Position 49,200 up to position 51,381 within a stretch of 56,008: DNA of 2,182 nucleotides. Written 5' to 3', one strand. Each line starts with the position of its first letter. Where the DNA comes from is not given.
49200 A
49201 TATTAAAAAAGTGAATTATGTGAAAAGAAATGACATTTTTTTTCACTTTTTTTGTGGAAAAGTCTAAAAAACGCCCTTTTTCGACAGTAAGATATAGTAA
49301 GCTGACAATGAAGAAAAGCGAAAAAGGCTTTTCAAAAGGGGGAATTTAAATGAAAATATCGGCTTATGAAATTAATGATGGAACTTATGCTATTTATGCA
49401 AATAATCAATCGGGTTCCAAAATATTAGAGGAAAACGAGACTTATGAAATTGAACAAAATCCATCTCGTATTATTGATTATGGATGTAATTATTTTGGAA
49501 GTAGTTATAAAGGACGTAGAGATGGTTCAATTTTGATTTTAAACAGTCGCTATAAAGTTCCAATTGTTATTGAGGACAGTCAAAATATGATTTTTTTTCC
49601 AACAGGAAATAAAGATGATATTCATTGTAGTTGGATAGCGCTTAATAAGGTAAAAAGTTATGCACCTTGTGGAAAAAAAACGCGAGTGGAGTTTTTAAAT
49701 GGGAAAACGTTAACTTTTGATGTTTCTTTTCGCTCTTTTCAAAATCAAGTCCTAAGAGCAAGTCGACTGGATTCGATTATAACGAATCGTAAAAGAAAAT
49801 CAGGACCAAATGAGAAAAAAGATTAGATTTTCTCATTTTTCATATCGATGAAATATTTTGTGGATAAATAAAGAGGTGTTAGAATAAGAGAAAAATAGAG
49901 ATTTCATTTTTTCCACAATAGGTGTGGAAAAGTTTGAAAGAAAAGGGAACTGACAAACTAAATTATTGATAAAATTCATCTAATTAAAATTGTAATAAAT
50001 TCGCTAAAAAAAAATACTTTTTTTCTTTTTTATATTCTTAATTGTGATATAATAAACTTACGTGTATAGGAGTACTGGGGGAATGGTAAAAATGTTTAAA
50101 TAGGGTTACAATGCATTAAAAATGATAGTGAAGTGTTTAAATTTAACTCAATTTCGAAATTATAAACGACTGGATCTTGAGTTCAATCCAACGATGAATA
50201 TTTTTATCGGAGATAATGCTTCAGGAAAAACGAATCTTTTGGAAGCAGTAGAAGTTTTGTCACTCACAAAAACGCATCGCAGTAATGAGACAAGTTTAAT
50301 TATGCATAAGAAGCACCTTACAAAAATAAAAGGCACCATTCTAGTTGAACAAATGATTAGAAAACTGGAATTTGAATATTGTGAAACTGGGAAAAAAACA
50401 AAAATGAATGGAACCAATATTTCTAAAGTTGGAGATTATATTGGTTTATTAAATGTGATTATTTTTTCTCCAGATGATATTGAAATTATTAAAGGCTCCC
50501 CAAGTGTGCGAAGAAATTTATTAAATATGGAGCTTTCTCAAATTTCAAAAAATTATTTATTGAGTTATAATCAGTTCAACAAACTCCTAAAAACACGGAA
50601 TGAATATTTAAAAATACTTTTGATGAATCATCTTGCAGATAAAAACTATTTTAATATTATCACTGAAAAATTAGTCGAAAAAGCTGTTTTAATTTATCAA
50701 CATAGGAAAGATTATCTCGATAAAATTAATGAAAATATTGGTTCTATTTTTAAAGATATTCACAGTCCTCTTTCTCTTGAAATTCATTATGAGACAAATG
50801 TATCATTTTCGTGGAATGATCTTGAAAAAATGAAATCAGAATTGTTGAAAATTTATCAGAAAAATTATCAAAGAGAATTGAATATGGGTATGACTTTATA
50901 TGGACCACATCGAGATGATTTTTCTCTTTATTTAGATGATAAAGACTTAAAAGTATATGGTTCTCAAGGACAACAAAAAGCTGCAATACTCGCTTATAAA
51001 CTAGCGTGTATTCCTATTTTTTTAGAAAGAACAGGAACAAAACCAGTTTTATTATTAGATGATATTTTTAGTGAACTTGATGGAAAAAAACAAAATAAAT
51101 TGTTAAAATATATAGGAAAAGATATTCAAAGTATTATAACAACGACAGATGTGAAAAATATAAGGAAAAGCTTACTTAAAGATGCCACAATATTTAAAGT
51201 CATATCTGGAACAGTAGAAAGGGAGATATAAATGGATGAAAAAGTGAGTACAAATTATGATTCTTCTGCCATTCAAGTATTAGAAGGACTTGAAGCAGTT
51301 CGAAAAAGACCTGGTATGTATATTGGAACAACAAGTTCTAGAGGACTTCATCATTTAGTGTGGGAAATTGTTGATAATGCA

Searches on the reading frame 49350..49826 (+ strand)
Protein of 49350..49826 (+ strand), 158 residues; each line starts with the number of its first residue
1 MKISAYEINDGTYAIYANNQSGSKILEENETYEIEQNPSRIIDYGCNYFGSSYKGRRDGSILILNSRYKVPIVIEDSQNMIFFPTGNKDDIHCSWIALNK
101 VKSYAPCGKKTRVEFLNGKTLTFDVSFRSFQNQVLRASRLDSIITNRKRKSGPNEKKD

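Call 31: find_encoding_contigs(protein=window:49350-49826:+, flank=10000, max_places=6)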
Protein window:49350-49826:+ (158 aa): 10 contigs read that carry it; 6 places shown.
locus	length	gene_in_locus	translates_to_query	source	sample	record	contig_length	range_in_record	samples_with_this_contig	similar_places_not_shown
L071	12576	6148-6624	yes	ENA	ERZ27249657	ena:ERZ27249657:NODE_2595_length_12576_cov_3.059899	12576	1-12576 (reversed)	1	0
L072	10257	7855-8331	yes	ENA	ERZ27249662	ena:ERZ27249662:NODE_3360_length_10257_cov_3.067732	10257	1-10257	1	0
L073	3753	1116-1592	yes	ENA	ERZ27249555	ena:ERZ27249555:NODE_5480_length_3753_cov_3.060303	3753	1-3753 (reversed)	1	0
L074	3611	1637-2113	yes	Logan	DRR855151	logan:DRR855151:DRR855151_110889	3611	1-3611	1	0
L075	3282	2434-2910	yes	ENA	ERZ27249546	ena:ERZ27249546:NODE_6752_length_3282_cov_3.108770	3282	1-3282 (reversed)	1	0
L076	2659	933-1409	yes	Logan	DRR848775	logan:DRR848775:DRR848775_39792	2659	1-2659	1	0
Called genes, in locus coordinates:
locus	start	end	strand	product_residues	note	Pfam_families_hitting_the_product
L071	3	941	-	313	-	?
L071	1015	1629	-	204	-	PF13083:KH_KhpA-B (faint), PF01424:R3H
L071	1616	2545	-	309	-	PF02096:60KD_IMP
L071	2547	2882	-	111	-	PF00825:Ribonuclease_P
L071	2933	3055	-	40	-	PF00468:Ribosomal_L34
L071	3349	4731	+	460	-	PF11638:DnaA_N, PF01695:IstB_IS21, PF00308:Bac_DnaA, PF00004:AAA (weak), PF13173:AAA_14 (weak), PF08299:Bac_DnaA_C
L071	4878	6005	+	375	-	PF00712:DNA_pol3_beta, PF02767:DNA_pol3_beta_2, PF02768:DNA_pol3_beta_3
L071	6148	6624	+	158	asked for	PF06338:ComK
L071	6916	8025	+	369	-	PF02463:SMC_N, PF13175:AAA_15 (weak), PF13476:AAA_23 (weak), PF13304:AAA_21 (faint)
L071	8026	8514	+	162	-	PF02518:HATPase_c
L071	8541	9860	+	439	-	PF00204:DNA_gyraseB, PF01751:Toprim, PF00986:DNA_gyraseB_C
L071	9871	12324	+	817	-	PF00521:DNA_topoisoIV, PF03989:DNA_gyraseA_C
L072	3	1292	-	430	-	?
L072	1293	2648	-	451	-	PF10396:TrmE_N, PF00350:Dynamin_N (faint), PF12631:MnmE_helical, PF01926:MMR_HSR1, PF02421:FeoB_N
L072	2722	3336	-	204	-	PF07650:KH_2 (faint), PF01424:R3H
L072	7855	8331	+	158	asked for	PF06338:ComK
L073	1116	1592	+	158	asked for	PF06338:ComK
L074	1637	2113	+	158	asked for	PF06338:ComK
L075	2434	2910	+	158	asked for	PF06338:ComK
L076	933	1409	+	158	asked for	PF06338:ComK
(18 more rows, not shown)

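Call 69: search_protein_families(library=pfam, proteins=[window:49350-49826:+], max_evalue=0.001)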
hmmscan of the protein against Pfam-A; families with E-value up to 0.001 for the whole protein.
window:49350-49826:+ (158 aa): 1 family
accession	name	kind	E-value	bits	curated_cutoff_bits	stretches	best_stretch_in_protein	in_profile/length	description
PF06338.17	ComK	-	1.5e-38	132.4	22.3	1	5-147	3-150/152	ComK protein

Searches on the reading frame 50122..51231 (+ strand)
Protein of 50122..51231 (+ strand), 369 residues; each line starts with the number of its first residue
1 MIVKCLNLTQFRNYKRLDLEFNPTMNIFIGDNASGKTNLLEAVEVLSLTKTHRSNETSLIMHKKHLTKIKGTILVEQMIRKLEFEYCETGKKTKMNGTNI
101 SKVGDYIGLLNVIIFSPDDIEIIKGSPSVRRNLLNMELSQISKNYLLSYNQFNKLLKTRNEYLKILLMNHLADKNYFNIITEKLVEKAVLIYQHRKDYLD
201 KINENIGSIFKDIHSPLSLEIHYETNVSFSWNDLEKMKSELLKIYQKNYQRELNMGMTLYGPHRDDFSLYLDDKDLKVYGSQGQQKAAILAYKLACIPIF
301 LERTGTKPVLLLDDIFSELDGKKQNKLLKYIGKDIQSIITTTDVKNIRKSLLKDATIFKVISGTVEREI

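Call 32: find_encoding_contigs(protein=window:50122-51231:+, flank=10000, max_places=6)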
Protein window:50122-51231:+ (369 aa): 1 contig read that carries it; 1 place shown.
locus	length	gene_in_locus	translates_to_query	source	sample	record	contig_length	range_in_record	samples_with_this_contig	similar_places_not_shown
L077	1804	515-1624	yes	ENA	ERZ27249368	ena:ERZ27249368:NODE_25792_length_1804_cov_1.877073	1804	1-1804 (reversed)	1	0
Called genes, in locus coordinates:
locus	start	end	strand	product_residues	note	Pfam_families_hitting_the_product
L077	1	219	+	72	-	?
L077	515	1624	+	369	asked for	PF02463:SMC_N, PF13175:AAA_15 (weak), PF13476:AAA_23 (weak), PF13304:AAA_21 (faint)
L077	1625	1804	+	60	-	?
